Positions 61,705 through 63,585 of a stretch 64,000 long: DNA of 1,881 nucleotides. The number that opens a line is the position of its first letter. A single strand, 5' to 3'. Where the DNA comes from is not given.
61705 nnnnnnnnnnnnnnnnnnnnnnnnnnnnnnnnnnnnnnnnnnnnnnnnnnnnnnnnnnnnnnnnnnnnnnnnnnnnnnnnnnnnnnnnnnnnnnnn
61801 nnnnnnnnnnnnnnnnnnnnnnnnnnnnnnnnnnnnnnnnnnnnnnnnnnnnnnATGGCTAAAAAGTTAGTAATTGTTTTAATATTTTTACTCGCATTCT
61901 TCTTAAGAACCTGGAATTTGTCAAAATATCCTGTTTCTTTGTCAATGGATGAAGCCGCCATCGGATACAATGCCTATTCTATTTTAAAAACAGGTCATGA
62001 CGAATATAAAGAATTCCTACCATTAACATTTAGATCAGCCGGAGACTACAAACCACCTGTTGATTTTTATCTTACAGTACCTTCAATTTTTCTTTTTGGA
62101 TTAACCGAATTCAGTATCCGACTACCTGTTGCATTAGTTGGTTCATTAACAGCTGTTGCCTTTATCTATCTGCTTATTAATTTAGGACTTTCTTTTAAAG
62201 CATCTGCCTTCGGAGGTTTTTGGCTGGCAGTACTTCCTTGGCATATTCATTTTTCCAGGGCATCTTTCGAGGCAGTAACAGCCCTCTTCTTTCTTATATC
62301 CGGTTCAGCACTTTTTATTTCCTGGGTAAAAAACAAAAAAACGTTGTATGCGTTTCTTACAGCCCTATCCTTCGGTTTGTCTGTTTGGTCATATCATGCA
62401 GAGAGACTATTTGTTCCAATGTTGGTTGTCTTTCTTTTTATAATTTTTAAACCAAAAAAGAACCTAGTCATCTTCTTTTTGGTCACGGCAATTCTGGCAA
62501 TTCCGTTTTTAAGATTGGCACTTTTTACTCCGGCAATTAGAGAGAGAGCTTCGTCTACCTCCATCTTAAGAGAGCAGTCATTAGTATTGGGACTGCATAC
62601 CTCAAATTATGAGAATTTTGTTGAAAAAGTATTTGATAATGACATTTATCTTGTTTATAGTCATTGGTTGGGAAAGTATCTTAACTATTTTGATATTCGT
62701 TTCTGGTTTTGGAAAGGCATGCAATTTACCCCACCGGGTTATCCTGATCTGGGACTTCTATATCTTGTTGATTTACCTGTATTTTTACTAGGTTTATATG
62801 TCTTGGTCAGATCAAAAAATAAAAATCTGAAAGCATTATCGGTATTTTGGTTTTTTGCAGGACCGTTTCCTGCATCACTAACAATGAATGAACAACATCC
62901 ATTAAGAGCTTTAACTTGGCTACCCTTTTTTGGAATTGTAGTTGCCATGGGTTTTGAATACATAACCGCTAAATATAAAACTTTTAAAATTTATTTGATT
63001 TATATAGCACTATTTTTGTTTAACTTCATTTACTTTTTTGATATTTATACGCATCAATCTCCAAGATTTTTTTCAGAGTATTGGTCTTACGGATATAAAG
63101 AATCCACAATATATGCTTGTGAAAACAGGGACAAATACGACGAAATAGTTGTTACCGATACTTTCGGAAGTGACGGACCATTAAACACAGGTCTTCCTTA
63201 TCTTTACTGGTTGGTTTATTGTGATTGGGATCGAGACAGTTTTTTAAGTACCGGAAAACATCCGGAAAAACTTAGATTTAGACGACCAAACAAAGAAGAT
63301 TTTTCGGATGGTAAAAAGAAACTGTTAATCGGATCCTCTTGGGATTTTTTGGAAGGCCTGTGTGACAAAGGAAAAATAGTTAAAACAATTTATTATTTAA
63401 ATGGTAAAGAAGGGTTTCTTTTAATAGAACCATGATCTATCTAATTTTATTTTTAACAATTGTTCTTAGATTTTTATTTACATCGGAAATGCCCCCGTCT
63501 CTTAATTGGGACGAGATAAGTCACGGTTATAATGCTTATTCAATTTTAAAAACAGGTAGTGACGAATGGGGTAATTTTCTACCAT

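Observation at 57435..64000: Duplicated [about 200-aa accessory TM protein]-[PMT_2-like GT-C] modules arranged divergently around 59767-59796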

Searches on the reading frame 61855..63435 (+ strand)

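Call 4: search_protein_families(library=pfam, proteins=[window:61855-63435:+], max_evalue=1)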
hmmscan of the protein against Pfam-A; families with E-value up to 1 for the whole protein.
window:61855-63435:+ (526 aa): 3 families
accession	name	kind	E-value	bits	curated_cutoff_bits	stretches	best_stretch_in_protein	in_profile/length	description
PF13231.12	PMT_2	-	7.1e-06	26.8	26.1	1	66-215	2-154/160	Dolichyl-phosphate-mannose-protein mannosyltransferase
PF02366.24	PMT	-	7.4e-06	26.1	22.7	1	9-201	2-204/245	Dolichyl-phosphate-mannose-protein mannosyltransferase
PF04103.21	CD20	-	0.041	14.4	27.9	1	119-172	15-67/156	CD20-like family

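Call 40: search_protein_families(library=ncbifam, proteins=[window:61855-63435:+], max_evalue=0.1)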
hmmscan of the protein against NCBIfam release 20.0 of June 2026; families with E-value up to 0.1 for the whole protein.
window:61855-63435:+ (526 aa): 1 family
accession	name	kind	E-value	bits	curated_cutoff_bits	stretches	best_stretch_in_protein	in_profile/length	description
TIGR03663.1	TIGR03663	subfamily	3.4e-09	36.2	126.25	1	5-390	2-366/435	flippase activity-associated protein Agl23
